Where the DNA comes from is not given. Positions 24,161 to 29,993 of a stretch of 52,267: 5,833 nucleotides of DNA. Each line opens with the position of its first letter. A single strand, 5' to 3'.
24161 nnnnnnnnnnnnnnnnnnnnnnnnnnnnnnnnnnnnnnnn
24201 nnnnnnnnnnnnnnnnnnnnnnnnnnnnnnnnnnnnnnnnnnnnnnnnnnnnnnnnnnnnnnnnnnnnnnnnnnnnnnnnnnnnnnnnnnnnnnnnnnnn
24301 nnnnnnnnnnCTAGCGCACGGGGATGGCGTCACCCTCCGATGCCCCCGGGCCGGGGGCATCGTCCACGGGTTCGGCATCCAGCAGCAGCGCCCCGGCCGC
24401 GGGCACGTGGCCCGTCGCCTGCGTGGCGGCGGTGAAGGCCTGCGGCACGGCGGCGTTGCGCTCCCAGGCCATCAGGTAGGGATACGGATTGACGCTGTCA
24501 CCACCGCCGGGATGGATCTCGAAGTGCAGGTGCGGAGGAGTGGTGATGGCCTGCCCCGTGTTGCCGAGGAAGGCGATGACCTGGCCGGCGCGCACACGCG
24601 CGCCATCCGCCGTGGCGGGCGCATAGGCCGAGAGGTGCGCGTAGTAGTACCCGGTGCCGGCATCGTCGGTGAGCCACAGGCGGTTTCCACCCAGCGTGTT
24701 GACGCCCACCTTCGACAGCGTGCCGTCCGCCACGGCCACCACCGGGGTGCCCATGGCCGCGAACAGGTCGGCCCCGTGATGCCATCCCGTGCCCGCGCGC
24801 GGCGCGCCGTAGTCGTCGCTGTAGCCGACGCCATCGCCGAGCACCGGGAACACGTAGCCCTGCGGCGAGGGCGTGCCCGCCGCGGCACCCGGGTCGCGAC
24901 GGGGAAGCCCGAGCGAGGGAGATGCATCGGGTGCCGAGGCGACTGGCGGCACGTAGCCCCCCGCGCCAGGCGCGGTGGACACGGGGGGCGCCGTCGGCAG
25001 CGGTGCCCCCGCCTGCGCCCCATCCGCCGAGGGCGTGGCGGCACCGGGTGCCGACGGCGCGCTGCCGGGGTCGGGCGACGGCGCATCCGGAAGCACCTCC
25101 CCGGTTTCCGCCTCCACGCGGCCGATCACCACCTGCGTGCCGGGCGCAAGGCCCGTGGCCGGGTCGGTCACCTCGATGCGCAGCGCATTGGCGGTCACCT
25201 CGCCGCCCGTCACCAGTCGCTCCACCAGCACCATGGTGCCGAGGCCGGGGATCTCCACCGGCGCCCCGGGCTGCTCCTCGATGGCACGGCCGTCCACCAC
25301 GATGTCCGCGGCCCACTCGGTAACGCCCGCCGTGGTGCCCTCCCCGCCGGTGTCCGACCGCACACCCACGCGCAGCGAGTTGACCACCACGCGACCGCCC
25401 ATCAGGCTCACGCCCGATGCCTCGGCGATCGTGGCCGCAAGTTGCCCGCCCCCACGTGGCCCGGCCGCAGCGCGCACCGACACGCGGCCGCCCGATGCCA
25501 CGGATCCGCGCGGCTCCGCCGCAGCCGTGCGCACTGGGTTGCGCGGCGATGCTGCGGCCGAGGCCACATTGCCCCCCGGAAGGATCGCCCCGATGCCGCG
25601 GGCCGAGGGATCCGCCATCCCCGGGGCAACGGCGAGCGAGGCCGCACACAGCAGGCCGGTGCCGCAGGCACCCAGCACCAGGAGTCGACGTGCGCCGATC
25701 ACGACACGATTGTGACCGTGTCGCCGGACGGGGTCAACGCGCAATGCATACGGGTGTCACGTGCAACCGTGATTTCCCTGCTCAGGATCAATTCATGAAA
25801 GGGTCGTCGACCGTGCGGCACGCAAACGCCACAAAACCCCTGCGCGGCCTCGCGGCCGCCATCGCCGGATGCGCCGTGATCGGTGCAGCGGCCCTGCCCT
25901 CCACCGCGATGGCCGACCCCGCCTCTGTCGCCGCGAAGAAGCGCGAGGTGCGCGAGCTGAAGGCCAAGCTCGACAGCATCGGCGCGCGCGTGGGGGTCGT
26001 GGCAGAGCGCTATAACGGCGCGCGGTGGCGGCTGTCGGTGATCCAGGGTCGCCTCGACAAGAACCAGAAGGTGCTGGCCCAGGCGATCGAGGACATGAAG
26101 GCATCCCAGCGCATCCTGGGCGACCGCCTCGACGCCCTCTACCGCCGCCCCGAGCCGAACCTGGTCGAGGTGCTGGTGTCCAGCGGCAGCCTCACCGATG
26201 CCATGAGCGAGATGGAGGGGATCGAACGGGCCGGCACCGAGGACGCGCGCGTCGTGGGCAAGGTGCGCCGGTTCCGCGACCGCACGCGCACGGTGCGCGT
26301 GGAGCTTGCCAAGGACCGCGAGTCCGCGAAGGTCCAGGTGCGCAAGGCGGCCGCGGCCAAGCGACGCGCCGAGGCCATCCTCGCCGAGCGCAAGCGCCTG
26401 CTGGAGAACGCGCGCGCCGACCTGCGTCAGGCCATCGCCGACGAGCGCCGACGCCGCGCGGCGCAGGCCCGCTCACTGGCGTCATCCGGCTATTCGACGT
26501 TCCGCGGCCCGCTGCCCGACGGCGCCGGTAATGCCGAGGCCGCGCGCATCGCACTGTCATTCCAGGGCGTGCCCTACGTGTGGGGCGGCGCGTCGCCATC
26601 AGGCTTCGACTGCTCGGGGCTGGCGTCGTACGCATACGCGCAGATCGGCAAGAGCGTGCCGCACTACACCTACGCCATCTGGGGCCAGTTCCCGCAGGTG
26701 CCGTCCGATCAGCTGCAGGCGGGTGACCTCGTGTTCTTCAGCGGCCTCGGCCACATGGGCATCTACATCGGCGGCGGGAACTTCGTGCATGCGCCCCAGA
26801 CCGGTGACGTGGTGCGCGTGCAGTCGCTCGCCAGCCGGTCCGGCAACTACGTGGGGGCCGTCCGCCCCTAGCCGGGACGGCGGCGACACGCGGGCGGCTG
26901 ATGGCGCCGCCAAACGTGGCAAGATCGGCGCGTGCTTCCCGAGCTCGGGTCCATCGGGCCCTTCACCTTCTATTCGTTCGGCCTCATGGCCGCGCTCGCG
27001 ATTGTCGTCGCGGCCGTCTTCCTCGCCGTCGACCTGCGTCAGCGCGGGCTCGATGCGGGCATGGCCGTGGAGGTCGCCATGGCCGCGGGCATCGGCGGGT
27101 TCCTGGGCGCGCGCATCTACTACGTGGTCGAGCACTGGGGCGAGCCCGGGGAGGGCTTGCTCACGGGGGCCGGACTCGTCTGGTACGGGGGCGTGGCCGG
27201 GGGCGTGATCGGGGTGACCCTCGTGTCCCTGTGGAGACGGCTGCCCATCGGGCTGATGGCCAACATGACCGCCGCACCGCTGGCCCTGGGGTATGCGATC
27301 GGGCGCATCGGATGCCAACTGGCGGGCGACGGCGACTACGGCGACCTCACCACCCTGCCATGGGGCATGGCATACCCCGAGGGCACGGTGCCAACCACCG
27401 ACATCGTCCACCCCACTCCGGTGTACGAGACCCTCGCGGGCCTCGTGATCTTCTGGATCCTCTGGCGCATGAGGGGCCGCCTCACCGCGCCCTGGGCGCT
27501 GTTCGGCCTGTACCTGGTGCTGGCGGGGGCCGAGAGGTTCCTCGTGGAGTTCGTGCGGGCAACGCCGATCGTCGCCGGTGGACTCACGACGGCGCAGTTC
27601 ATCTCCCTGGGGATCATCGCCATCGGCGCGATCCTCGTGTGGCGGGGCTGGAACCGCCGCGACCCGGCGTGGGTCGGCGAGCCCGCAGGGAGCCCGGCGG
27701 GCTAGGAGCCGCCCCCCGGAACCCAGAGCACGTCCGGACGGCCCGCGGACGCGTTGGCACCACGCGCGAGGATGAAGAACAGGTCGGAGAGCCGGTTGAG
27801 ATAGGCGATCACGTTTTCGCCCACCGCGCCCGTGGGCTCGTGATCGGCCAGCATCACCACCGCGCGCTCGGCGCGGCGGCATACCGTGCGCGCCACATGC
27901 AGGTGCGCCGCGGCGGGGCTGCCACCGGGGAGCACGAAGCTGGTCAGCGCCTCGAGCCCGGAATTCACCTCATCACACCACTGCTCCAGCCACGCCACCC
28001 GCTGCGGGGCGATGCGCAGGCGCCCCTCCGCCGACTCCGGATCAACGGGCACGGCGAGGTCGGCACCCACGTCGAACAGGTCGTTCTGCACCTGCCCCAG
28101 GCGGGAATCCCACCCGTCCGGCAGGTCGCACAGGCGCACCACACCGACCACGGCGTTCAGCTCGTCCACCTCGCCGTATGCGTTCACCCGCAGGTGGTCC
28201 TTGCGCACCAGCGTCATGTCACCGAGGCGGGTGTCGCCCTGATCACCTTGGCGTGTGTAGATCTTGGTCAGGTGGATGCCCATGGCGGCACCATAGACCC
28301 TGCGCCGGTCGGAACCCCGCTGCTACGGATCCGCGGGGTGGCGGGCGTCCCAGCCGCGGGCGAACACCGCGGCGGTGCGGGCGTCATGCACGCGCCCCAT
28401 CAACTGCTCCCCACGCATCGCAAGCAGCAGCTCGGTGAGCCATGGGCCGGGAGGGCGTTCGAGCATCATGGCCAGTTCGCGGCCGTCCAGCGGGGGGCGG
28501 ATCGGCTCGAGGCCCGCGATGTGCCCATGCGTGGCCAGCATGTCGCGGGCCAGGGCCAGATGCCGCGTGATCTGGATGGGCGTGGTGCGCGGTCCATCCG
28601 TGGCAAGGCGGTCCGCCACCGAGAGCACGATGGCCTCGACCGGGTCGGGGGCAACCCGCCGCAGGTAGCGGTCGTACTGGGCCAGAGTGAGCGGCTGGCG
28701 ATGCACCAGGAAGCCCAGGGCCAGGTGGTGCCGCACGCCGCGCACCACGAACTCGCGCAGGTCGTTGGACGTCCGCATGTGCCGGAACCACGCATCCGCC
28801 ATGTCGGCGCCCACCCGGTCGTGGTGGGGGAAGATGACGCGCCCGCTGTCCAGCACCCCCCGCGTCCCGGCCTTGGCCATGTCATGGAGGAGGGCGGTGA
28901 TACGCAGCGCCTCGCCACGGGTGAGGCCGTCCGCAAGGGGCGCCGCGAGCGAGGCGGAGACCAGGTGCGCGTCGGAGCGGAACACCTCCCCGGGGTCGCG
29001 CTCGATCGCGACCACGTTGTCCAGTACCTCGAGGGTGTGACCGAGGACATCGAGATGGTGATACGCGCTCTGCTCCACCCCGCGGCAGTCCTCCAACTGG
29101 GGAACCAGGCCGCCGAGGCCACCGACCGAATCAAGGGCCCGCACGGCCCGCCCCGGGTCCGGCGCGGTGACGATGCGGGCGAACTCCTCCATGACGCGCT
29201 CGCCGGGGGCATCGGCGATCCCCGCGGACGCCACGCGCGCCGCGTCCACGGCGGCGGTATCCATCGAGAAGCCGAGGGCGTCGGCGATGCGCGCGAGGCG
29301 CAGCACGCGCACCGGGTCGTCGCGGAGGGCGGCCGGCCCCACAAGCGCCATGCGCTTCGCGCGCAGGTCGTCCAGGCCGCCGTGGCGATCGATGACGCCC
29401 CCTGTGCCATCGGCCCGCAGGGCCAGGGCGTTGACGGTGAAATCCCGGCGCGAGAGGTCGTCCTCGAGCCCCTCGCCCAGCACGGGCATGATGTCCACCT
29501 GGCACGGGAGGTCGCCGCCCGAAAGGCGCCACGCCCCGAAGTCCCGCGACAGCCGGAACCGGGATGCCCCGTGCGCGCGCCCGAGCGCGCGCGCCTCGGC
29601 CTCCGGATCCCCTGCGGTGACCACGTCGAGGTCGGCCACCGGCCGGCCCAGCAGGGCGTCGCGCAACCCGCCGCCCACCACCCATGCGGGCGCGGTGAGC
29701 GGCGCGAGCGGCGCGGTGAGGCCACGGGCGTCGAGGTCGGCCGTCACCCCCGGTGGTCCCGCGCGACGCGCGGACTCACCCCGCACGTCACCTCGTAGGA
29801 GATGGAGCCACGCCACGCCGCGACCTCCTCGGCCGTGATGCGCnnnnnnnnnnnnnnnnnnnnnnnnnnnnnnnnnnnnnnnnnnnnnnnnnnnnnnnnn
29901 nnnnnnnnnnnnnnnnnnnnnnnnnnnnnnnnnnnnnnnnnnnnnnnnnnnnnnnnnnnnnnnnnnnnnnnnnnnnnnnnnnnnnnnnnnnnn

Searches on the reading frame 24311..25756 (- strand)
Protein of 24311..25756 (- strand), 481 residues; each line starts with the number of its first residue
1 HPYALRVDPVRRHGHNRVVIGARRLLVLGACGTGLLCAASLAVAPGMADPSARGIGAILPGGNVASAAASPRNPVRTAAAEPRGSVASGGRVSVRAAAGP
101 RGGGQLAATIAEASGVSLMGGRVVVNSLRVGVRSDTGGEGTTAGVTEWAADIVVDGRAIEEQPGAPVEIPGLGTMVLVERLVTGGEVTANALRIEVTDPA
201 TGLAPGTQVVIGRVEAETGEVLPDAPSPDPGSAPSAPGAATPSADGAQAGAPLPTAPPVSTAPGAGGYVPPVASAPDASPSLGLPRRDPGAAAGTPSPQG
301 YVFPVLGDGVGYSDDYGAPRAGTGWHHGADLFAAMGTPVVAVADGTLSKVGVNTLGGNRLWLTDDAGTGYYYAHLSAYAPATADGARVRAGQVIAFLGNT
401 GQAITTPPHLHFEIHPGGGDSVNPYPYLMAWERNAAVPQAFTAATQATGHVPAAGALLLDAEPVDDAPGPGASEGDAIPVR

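Call 70: search_protein_families(library=pfam, proteins=[window:24311-25756:-], max_evalue=0.00001)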
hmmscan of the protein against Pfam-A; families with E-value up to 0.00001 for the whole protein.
window:24311-25756:- (481 aa): 1 family
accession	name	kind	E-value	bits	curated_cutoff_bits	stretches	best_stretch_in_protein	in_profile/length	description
PF01551.29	Peptidase_M23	-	1.4e-21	76.9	28.7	1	326-424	3-96/96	Peptidase family M23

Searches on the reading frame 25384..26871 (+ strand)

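Call 70: search_protein_families(library=pfam, proteins=[window:25384-26871:+], max_evalue=0.00001)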
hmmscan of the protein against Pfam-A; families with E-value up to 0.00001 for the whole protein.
window:25384-26871:+ (495 aa): 1 family
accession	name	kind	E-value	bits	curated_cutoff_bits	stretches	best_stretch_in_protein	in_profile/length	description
PF00877.26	NLPC_P60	-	4.2e-25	88.2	23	1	395-484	1-93/105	NlpC/P60 family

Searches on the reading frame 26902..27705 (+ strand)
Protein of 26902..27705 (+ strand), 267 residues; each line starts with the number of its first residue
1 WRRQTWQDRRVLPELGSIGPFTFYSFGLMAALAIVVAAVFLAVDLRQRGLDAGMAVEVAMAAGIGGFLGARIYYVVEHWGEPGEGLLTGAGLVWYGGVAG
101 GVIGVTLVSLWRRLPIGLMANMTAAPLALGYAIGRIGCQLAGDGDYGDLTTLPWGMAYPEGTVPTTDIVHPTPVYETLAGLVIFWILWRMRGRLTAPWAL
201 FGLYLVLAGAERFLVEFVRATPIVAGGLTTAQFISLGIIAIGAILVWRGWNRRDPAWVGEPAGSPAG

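Call 70: search_protein_families(library=pfam, proteins=[window:26902-27705:+], max_evalue=0.00001)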
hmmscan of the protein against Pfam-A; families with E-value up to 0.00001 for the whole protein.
window:26902-27705:+ (267 aa): 1 family
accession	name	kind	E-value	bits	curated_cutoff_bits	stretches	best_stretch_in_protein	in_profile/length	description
PF01790.23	LGT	-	1.4e-43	149.4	24.9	1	15-247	3-239/240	Prolipoprotein diacylglyceryl transferase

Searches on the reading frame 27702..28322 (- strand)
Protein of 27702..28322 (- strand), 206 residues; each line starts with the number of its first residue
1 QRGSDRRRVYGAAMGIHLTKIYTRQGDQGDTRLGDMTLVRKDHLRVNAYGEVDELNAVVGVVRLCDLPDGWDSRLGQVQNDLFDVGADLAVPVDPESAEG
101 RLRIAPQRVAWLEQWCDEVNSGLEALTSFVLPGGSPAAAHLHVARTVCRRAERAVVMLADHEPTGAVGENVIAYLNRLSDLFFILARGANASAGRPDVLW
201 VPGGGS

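Call 70: search_protein_families(library=pfam, proteins=[window:27702-28322:-], max_evalue=0.00001)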
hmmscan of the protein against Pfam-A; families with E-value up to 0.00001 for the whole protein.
window:27702-28322:- (206 aa): 1 family
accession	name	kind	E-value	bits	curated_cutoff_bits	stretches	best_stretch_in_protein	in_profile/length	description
PF01923.23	Cob_adeno_trans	-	2.3e-62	210.5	24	1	21-187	1-169/171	Cobalamin adenosyltransferase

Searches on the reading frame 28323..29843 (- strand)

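Call 70: search_protein_families(library=pfam, proteins=[window:28323-29843:-], max_evalue=0.00001)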
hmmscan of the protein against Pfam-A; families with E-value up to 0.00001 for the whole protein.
window:28323-29843:- (506 aa): 3 families
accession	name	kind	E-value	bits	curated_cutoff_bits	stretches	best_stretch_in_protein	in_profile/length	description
PF01743.26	PolyA_pol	-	4.7e-17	62.9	23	1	53-165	1-125/126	Poly A polymerase head domain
PF01966.28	HD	-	5.7e-10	39.9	22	1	267-415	2-115/116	HD domain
PF12627.12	PolyA_pol_RNAbd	-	2.9e-06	27.4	22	1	191-251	1-61/64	Probable RNA and SrmB- binding site of polymerase A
